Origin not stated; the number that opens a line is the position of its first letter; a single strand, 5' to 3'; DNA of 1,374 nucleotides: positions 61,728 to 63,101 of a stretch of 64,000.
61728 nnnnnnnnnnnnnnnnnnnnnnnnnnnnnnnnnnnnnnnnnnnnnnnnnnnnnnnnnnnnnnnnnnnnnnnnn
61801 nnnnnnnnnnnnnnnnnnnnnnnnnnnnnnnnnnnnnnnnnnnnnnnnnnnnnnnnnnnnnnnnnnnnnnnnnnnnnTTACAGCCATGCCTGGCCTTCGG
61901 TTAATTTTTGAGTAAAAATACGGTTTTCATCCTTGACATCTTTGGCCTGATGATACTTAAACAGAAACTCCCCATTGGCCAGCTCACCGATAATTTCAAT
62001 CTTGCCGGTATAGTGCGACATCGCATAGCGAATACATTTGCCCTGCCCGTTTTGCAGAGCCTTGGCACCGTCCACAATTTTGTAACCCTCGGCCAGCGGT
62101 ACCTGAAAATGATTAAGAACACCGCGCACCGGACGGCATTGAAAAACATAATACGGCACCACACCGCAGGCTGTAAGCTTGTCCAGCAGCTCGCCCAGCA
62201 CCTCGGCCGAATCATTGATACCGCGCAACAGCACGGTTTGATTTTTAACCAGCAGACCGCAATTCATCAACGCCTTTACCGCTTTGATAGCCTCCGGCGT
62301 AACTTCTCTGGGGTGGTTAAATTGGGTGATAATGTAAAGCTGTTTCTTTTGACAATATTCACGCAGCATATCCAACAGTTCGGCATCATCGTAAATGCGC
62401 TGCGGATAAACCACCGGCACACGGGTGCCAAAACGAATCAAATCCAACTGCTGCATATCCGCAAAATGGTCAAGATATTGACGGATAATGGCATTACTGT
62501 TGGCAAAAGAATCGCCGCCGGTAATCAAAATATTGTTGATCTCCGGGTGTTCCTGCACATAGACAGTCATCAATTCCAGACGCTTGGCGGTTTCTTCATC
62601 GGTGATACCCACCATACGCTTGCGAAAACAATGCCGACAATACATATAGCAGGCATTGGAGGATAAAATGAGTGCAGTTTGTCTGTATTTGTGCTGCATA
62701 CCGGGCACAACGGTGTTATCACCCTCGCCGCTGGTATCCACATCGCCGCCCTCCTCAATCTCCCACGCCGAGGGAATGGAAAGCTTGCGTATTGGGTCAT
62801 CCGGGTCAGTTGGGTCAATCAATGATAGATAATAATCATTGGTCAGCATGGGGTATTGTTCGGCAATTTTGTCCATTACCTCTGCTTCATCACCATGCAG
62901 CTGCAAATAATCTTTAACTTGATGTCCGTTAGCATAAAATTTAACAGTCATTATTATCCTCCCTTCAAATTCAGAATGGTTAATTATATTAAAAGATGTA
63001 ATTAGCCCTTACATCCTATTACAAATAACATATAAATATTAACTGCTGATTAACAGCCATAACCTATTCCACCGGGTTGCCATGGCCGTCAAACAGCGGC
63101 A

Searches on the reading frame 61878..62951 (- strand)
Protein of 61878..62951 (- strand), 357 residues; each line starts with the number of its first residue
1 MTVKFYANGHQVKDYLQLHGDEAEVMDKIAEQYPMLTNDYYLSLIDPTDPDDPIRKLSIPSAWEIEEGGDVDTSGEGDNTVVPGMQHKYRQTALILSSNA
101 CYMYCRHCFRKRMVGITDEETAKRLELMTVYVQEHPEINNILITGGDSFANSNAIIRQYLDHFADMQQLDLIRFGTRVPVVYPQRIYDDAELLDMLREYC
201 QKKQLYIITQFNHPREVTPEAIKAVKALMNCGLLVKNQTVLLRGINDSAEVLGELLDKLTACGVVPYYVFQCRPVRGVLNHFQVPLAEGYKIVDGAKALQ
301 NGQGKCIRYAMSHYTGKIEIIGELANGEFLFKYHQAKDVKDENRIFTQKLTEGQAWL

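Call 6: search_protein_families(library=pfam, proteins=[window:61878-62951:-])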
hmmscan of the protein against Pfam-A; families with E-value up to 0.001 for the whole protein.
window:61878-62951:- (357 aa): 1 family
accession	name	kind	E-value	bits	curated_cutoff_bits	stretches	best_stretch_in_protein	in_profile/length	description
PF04055.27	Radical_SAM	-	2e-06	28.5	29.5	1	97-249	3-158/166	Radical SAM superfamily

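Call 9: find_related_loci(query=window:61878-62951:-, collection=genome_contigs, flank=10000)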
Query window:61878-62951:- (357 aa) in genome_contigs; peptide patterns used: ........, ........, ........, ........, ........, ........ (x = any residue, [..] = any of these).
261 stretches matched a pattern; 231 encode a relative of the query (tblastn E <= 1e-3); the best 80 are kept; 80 distinct loci.
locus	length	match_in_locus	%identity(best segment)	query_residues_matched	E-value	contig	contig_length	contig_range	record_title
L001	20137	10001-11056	65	6-357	4e-166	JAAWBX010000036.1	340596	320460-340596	MAG: Lachnospiraceae bacterium isolate ABMPRH_315_1 k141_1436992, whole genome shotgun sequence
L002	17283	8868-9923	67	6-357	2e-162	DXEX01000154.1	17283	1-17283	MAG TPA_asm: Candidatus Blautia gallistercoris isolate ChiSjej1B19-8411 ChiSjej1B19M5__C178062_L17283_SAMN08009937, whol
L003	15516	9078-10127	65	8-357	8e-159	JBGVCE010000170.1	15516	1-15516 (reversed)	MAG: Anaerobutyricum sp. isolate ruminal_MAG_391 ruminal_MAG_391_contig_0170, whole genome shotgun sequence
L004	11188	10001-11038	64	12-357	4e-155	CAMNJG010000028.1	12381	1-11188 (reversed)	MAG: uncultured Clostridia bacterium isolate SRR1206671_bin.26_metaWRAP_v1.3_MAG genome assembly, contig: NODE.12941_len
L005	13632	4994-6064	62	1-357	5e-152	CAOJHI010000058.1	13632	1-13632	MAG TPA_asm: uncultured Lachnospiraceae bacterium isolate SRR17684647_bin.46_metawrap_v1.3_MAG genome assembly, contig:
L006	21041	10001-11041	61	11-357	1e-151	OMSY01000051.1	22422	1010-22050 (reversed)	uncultured actinobacterium isolate RUG844 genome assembly, contig: k87_7924188, whole genome shotgun sequence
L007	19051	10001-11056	62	6-357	6e-151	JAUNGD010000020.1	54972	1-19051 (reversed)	MAG: Lachnospiraceae bacterium isolate S26M_St_35 NODE_406_length_54972_cov_21.567183, whole genome shotgun sequence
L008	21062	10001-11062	60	4-357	1e-147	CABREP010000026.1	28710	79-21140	MAG TPA_asm: uncultured Lachnospiraceae bacterium isolate MGYG-HGUT-01187 genome assembly, contig: GUT_GENOME091104_26,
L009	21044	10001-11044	60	11-357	6e-147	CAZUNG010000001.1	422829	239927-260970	MAG TPA_asm: uncultured Ruminococcus sp. isolate SRP239243_co1_79 genome assembly, contig: NODE_3_length_422829_cov_18.6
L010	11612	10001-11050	59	8-357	4e-145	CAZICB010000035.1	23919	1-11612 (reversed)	MAG TPA_asm: uncultured Lachnospiraceae bacterium isolate SRP222994_co1_131 genome assembly, contig: NODE_4213_length_23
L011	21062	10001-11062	58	4-357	2e-144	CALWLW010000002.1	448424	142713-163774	MAG: uncultured Lachnoclostridium sp. isolate BRZ_GB__bin22 genome assembly, contig: BRZ_GB__NODE_11_length_448424_cov_1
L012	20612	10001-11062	58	4-357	1e-144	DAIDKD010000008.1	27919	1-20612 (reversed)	MAG TPA_asm: Bacillaceae bacterium isolate clean399 NODE_8_length_27919_cov_3.594785, whole genome shotgun sequence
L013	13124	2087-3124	59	12-357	1e-144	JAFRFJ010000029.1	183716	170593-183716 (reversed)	MAG: Eubacterium sp. isolate RGIG2419 Goat_Ileum-6__c170488, whole genome shotgun sequence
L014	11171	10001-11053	57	7-357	3e-144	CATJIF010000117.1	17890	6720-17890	MAG: uncultured Peptostreptococcaceae bacterium isolate iMGMC-281_1678881674 genome assembly, contig: MegahitA5_34059, w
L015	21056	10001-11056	59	6-357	2e-143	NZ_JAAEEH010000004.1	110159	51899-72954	Anaerotalea alkaliphila strain F-3ap NODE_4_length_110159_cov_59.452514, whole genome shotgun sequence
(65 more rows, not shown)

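Call 11: find_encoding_contigs(protein=window:61878-62951:-, flank=10000, max_places=10)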
Protein window:61878-62951:- (357 aa): 8 contigs read that carry it; 4 places shown.
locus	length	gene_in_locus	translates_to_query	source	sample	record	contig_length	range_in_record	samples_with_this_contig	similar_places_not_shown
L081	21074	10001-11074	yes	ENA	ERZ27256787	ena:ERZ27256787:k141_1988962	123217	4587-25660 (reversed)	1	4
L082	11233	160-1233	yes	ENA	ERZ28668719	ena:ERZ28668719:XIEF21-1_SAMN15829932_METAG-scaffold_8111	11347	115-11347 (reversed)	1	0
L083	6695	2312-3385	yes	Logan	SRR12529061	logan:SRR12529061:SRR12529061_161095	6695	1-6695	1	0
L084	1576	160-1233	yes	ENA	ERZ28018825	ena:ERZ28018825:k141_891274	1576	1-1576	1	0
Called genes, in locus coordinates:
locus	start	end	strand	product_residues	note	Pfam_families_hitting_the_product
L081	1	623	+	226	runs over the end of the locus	PF00072:Response_reg, PF00486:Trans_reg_C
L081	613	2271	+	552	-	PF13581:HATPase_c_2 (faint), PF00512:HisKA, PF02518:HATPase_c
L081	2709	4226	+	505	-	PF03323:GerA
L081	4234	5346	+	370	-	PF25198:Spore_GerAC_N, PF05504:Spore_GerAC (weak)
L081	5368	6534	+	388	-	PF03845:Spore_permease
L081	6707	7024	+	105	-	PF01371:Trp_repressor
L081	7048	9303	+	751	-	PF00580:UvrD-helicase, PF01443:Viral_helicase1 (faint), PF13245:AAA_19, PF13604:AAA_30 (faint), PF13361:UvrD_C, PF13538:UvrD_C_2, PF21196:PcrA_UvrD_tudor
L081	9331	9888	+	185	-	PF00156:Pribosyltran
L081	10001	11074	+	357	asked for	PF04055:Radical_SAM (weak)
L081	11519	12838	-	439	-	PF13328:HD_4, PF01966:HD (weak)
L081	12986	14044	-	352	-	PF01661:Macro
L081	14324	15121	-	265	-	PF09818:ABC_ATPase (faint), PF00005:ABC_tran, PF02463:SMC_N (faint), PF13304:AAA_21 (faint)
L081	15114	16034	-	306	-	PF02653:BPD_transp_2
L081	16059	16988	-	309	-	PF04392:ABC_sub_bind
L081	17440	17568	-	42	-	-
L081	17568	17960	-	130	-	PF01243:PNPOx_N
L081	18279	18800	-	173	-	PF14378:PAP2_3 (weak), PF01569:PAP2, PF02681:DUF212 (faint)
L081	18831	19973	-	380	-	PF07833:Cu_amine_oxidN1, PF00188:CAP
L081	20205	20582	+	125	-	-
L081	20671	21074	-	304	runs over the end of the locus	PF04204:HTS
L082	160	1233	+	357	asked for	PF04055:Radical_SAM (weak)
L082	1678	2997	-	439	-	PF13328:HD_4, PF01966:HD (weak)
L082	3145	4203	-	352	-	PF01661:Macro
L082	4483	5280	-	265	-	PF09818:ABC_ATPase (faint), PF00005:ABC_tran, PF02463:SMC_N (faint), PF13304:AAA_21 (faint)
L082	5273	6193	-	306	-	PF02653:BPD_transp_2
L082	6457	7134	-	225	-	-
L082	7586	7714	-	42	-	-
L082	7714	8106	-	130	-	PF01243:PNPOx_N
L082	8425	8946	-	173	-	PF14378:PAP2_3 (weak), PF01569:PAP2, PF02681:DUF212 (faint)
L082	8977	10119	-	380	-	PF07833:Cu_amine_oxidN1, PF00188:CAP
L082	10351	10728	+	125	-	-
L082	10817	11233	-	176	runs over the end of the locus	?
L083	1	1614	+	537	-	?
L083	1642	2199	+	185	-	PF00156:Pribosyltran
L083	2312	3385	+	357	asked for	PF04055:Radical_SAM (weak)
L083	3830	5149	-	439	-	PF13328:HD_4, PF01966:HD (weak)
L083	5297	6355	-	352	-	PF01661:Macro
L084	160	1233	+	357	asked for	PF04055:Radical_SAM (weak)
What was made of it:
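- The full allele appears in at least 3 independent assemblies (call 11).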

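Call 16: find_homologous_proteins(query=L081:7048-9303:+, max_evalue=1e-100)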
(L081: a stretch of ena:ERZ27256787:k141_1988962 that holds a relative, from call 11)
Query L081:7048-9303:+ (751 aa): 7993 proteins with E <= 1e-100 among 8000 candidates; the best 120 are listed.
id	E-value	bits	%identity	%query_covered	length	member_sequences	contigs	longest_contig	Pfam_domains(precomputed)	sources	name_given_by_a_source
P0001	0.0e+0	1670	98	100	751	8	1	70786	PF13538.13,PF01443.25,PF21196.4,PF13604.13,PF13361.13,PF13245.13,PF00580.28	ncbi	-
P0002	0.0e+0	1488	86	100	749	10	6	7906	PF13538.13,PF01443.25,PF21196.4,PF13604.13,PF13361.13,PF13245.13,PF00580.28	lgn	-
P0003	0.0e+0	1460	84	100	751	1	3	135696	PF13538.13,PF13086.13,PF01443.25,PF21196.4,PF13604.13,PF13361.13,PF13245.13,PF00580.28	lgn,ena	-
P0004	0.0e+0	1460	85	100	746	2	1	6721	PF13538.13,PF13086.13,PF01443.25,PF21196.4,PF13604.13,PF13361.13,PF13245.13,PF00580.28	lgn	-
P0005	0.0e+0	1458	85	100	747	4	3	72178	PF13538.13,PF01443.25,PF21196.4,PF13604.13,PF13361.13,PF13245.13,PF00580.28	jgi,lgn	jgi:DNA helicase-2/ATP-dependent DNA helicase PcrA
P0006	0.0e+0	1440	83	100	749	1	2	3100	PF13538.13,PF01443.25,PF21196.4,PF13604.13,PF13361.13,PF13245.13,PF00580.28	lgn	-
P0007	0.0e+0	1434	84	100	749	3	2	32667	PF13538.13,PF13086.13,PF01443.25,PF21196.4,PF13604.13,PF13361.13,PF13245.13,PF00580.28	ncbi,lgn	-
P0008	0.0e+0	1425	83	100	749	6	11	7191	PF13538.13,PF13086.13,PF01443.25,PF21196.4,PF13604.13,PF13361.13,PF13245.13,PF00580.28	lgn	-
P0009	0.0e+0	1385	80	100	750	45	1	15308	PF13538.13,PF01443.25,PF21196.4,PF13361.13,PF13245.13,PF00580.28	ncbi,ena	-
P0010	0.0e+0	1376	79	100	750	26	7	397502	PF13538.13,PF01443.25,PF21196.4,PF13604.13,PF13361.13,PF13245.13,PF00580.28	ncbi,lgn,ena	-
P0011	0.0e+0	1376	80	100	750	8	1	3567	PF13538.13,PF01443.25,PF21196.4,PF13604.13,PF13361.13,PF13245.13,PF00580.28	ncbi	-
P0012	0.0e+0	1364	79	100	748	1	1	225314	PF13538.13,PF01443.25,PF21196.4,PF13604.13,PF13361.13,PF13245.13,PF00580.28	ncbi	-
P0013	0.0e+0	1358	79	100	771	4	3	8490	PF13538.13,PF01443.25,PF21196.4,PF13604.13,PF13361.13,PF13245.13,PF00580.28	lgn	-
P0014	0.0e+0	1355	79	100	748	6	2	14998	PF13538.13,PF01443.25,PF21196.4,PF13604.13,PF13361.13,PF13245.13,PF00580.28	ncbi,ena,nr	ncbi:MAG: UvrD-helicase domain-containing protein [Firmicutes bacterium]|nr:UvrD-helicase domain-con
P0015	0.0e+0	1312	78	99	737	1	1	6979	PF13538.13,PF01443.25,PF21196.4,PF13604.13,PF13361.13,PF13245.13,PF00580.28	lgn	-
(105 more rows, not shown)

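Call 17: find_encoding_contigs(protein=P0003, flank=10000, max_places=3)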
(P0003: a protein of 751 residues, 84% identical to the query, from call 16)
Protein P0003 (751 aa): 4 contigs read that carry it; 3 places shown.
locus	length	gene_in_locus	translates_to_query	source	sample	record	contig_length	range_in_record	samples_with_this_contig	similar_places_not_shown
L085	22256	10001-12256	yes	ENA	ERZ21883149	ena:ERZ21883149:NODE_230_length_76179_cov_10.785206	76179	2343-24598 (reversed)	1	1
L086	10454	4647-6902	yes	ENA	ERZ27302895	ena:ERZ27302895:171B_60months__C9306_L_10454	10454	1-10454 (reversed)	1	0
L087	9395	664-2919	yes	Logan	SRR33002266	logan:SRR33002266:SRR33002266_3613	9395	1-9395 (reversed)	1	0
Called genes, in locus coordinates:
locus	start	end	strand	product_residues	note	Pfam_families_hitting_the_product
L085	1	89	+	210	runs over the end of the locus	-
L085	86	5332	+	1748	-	-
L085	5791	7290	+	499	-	PF03323:GerA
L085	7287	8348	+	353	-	PF25198:Spore_GerAC_N, PF05504:Spore_GerAC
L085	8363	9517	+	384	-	PF03845:Spore_permease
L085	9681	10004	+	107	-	PF01371:Trp_repressor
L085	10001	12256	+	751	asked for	PF00580:UvrD-helicase, PF01443:Viral_helicase1 (faint), PF13086:AAA_11 (weak), PF13245:AAA_19, PF13604:AAA_30 (faint), PF13361:UvrD_C, PF13538:UvrD_C_2, PF21196:PcrA_UvrD_tudor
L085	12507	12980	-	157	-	PF03073:TspO_MBR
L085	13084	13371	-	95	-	PF06949:DUF1292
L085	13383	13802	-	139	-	PF03652:RuvX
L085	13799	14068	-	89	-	PF06135:IreB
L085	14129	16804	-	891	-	PF01411:tRNA-synt_2c, PF07973:tRNA_SAD, PF02272:DHHA1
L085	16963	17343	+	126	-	PF07873:YabP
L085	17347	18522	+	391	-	PF06898:YqfD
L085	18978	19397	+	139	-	PF01242:PTPS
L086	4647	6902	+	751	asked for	PF00580:UvrD-helicase, PF01443:Viral_helicase1 (faint), PF13086:AAA_11 (weak), PF13245:AAA_19, PF13604:AAA_30 (faint), PF13361:UvrD_C, PF13538:UvrD_C_2, PF21196:PcrA_UvrD_tudor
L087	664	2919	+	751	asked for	PF00580:UvrD-helicase, PF01443:Viral_helicase1 (faint), PF13086:AAA_11 (weak), PF13245:AAA_19, PF13604:AAA_30 (faint), PF13361:UvrD_C, PF13538:UvrD_C_2, PF21196:PcrA_UvrD_tudor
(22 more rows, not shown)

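Call 18: find_encoding_contigs(protein=P0005, flank=10000, max_places=3)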
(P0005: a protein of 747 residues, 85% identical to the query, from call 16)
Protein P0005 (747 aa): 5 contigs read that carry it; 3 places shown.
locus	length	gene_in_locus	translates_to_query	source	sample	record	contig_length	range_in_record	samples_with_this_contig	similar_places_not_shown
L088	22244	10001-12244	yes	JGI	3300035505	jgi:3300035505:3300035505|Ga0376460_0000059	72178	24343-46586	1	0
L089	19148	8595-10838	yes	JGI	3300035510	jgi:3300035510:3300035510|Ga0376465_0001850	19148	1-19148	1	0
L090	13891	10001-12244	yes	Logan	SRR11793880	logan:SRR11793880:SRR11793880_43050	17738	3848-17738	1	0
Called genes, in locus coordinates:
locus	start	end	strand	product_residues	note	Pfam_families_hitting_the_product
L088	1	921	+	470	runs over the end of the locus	PF01471:PG_binding_1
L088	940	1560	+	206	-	PF01471:PG_binding_1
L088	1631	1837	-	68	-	-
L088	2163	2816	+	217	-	PF03006:HlyIII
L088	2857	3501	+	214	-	-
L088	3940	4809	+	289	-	PF02899:Phage_int_SAM_1, PF13495:Phage_int_SAM_4 (faint)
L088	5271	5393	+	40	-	-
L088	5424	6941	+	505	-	PF03323:GerA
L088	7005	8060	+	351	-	PF25198:Spore_GerAC_N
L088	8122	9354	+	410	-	PF03845:Spore_permease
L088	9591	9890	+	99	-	PF01371:Trp_repressor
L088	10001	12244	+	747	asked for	PF00580:UvrD-helicase, PF01443:Viral_helicase1 (faint), PF13245:AAA_19, PF13604:AAA_30 (faint), PF13361:UvrD_C, PF13538:UvrD_C_2, PF21196:PcrA_UvrD_tudor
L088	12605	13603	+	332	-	PF18998:Flg_new_2 (faint), PF00395:SLH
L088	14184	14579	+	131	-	PF02082:Rrf2, PF03444:WHD_HrcA (weak)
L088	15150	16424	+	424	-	PF06161:DUF975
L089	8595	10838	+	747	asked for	PF00580:UvrD-helicase, PF01443:Viral_helicase1 (faint), PF13245:AAA_19, PF13604:AAA_30 (faint), PF13361:UvrD_C, PF13538:UvrD_C_2, PF21196:PcrA_UvrD_tudor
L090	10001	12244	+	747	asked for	PF00580:UvrD-helicase, PF01443:Viral_helicase1 (faint), PF13245:AAA_19, PF13604:AAA_30 (faint), PF13361:UvrD_C, PF13538:UvrD_C_2, PF21196:PcrA_UvrD_tudor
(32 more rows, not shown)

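Call 19: find_encoding_contigs(protein=P0010, flank=10000, max_places=3)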
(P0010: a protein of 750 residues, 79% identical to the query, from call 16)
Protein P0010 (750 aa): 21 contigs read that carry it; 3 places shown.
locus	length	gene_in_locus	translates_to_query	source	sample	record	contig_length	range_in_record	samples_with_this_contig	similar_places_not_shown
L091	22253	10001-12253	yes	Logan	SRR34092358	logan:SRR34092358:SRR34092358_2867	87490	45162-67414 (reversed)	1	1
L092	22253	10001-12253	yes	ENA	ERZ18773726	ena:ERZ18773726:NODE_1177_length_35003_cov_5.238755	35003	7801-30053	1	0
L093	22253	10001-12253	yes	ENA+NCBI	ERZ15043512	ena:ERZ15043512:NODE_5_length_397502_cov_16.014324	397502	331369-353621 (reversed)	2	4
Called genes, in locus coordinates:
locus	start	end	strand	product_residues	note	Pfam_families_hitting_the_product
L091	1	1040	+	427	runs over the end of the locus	PF01547:SBP_bac_1, PF13416:SBP_bac_8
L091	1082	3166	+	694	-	PF00512:HisKA, PF02518:HATPase_c, PF00072:Response_reg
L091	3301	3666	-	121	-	PF00665:rve, PF13683:rve_3, PF13333:rve_2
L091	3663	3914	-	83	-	PF00665:rve (weak)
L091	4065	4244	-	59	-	-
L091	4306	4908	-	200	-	PF05067:Mn_catalase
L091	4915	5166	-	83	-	PF12652:CotJB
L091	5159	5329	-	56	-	PF11007:CotJA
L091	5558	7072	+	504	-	PF03323:GerA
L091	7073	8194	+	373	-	PF25198:Spore_GerAC_N, PF05504:Spore_GerAC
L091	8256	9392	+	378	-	PF03845:Spore_permease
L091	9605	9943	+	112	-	PF01371:Trp_repressor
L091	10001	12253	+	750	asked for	PF00580:UvrD-helicase, PF01443:Viral_helicase1 (faint), PF13245:AAA_19, PF13604:AAA_30 (faint), PF13361:UvrD_C, PF13538:UvrD_C_2, PF21196:PcrA_UvrD_tudor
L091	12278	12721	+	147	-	-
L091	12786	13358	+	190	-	PF07670:Gate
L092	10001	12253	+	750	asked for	PF00580:UvrD-helicase, PF01443:Viral_helicase1 (faint), PF13245:AAA_19, PF13604:AAA_30 (faint), PF13361:UvrD_C, PF13538:UvrD_C_2, PF21196:PcrA_UvrD_tudor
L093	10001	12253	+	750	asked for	PF00580:UvrD-helicase, PF01443:Viral_helicase1 (faint), PF13245:AAA_19, PF13604:AAA_30 (faint), PF13361:UvrD_C, PF13538:UvrD_C_2, PF21196:PcrA_UvrD_tudor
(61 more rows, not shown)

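Call 32: list_cluster_members(proteins=[P0001, P0121, P0010, P0138, P0012, P0009, P0127, P0132])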
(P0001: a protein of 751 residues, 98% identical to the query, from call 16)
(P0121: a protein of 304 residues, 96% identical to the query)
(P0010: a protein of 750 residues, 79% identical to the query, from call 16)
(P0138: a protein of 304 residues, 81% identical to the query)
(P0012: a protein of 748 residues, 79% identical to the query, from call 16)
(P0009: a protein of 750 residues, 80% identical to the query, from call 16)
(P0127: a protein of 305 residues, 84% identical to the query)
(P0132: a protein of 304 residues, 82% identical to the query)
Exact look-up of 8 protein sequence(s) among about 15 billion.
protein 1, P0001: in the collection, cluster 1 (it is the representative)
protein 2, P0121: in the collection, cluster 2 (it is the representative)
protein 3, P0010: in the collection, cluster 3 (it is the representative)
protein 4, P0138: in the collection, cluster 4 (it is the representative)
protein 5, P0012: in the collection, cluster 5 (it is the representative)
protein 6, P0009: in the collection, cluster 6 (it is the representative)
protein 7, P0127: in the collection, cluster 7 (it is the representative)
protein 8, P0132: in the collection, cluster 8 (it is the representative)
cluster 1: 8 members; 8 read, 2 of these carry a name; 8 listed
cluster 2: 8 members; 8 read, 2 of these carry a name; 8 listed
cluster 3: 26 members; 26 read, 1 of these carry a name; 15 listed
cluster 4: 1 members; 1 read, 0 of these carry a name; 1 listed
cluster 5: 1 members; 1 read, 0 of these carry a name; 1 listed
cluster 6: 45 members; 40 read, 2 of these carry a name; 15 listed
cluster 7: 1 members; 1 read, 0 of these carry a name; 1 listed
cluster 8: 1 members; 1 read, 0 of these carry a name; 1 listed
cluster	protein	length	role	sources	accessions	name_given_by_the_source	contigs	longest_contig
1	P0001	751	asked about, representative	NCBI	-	-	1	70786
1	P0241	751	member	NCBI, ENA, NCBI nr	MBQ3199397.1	MAG: UvrD-helicase domain-containing protein [Firmicutes bacterium] | UvrD-helicase domain-containing protein [Bacillota bacterium]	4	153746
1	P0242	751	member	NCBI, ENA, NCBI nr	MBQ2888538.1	MAG: UvrD-helicase domain-containing protein [Firmicutes bacterium] | UvrD-helicase domain-containing protein [Bacillota bacterium]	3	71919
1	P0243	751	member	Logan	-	-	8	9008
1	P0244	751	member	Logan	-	-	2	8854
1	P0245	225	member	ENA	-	-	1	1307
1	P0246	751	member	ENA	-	-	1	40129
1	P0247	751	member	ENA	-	-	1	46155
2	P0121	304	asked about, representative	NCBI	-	-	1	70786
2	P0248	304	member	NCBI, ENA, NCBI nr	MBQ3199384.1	MAG: homoserine O-succinyltransferase [Firmicutes bacterium] | homoserine O-succinyltransferase [Bacillota bacterium]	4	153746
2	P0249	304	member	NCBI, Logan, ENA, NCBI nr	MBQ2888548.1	MAG: homoserine O-succinyltransferase [Firmicutes bacterium] | homoserine O-succinyltransferase [Bacillota bacterium]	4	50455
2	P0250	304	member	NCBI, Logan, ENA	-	-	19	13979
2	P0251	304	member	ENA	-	-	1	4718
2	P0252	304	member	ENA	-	-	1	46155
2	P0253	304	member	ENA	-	-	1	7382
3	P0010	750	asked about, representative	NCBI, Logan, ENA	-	-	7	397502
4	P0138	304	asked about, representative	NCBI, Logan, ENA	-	-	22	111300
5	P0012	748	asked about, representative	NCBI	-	-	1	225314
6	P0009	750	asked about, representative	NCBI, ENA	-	-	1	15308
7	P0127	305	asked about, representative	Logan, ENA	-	-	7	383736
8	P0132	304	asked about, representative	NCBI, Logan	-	-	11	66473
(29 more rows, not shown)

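Call 33: find_encoding_contigs(protein=P0249, flank=10000, max_places=6)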
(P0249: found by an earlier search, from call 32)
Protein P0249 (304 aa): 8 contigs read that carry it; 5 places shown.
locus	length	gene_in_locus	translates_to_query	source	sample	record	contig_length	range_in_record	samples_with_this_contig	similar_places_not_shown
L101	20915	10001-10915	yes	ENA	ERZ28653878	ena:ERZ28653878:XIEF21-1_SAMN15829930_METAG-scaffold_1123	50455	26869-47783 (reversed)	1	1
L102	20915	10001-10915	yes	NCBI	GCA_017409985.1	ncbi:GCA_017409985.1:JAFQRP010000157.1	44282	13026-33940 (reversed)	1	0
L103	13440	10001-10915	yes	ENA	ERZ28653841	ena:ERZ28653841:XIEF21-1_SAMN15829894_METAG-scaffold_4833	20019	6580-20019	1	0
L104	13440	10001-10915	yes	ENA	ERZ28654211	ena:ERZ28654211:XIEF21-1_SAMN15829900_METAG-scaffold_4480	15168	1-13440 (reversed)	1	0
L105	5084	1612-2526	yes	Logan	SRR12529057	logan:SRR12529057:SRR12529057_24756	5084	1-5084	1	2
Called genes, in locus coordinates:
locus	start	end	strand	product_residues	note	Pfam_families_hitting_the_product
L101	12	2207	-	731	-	PF17764:PriA_3primeBD, PF00270:DEAD, PF04851:ResIII, PF18319:Zn_ribbon_PriA, PF00271:Helicase_C (weak), PF18074:PriA_C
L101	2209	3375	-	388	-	PF00465:Fe-ADH, PF13685:Fe-ADH_2, PF25137:ADH_Fe_C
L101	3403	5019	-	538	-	PF01841:Transglut_core, PF00395:SLH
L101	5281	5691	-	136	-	-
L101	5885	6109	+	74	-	-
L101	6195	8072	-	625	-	PF00664:ABC_membrane, PF00005:ABC_tran, PF02463:SMC_N (faint)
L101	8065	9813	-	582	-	PF00664:ABC_membrane, PF00005:ABC_tran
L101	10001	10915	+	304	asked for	PF04204:HTS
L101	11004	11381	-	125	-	-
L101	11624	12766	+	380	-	PF07833:Cu_amine_oxidN1, PF00188:CAP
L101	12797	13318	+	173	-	PF14378:PAP2_3 (weak), PF01569:PAP2, PF02681:DUF212 (faint)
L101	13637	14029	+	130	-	PF01243:PNPOx_N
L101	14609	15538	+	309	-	PF04392:ABC_sub_bind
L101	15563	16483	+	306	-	PF02653:BPD_transp_2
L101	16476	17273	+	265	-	PF09818:ABC_ATPase (faint), PF00005:ABC_tran, PF02463:SMC_N (faint), PF13304:AAA_21 (faint)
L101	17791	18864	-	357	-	PF04055:Radical_SAM (weak)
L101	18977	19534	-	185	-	PF00156:Pribosyltran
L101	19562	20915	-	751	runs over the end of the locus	PF00580:UvrD-helicase, PF01443:Viral_helicase1 (faint), PF13245:AAA_19, PF13604:AAA_30 (faint), PF13361:UvrD_C, PF13538:UvrD_C_2, PF21196:PcrA_UvrD_tudor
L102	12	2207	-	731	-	PF17764:PriA_3primeBD, PF00270:DEAD, PF04851:ResIII, PF18319:Zn_ribbon_PriA, PF00271:Helicase_C (weak), PF18074:PriA_C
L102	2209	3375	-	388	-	PF00465:Fe-ADH, PF13685:Fe-ADH_2, PF25137:ADH_Fe_C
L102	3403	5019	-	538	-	PF01841:Transglut_core, PF00395:SLH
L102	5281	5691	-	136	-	-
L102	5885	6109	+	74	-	-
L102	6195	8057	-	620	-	PF00664:ABC_membrane, PF00005:ABC_tran, PF02463:SMC_N (faint)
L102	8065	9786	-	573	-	PF00664:ABC_membrane, PF00005:ABC_tran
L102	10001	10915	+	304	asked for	PF04204:HTS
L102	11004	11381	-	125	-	-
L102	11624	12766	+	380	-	PF07833:Cu_amine_oxidN1, PF00188:CAP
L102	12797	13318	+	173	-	PF14378:PAP2_3 (weak), PF01569:PAP2, PF02681:DUF212 (faint)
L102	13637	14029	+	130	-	PF01243:PNPOx_N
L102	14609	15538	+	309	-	PF04392:ABC_sub_bind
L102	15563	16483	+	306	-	PF02653:BPD_transp_2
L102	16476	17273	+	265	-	PF09818:ABC_ATPase (faint), PF00005:ABC_tran, PF02463:SMC_N (faint), PF13304:AAA_21 (faint)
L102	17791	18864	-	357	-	PF04055:Radical_SAM (weak)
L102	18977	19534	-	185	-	PF00156:Pribosyltran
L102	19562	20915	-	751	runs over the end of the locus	PF00580:UvrD-helicase, PF01443:Viral_helicase1 (faint), PF13245:AAA_19, PF13604:AAA_30 (faint), PF13361:UvrD_C, PF13538:UvrD_C_2, PF21196:PcrA_UvrD_tudor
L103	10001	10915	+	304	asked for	PF04204:HTS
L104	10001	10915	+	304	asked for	PF04204:HTS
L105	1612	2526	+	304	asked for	PF04204:HTS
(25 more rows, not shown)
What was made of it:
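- The half-filled allele is likewise found in several (L101, L102; call 33).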
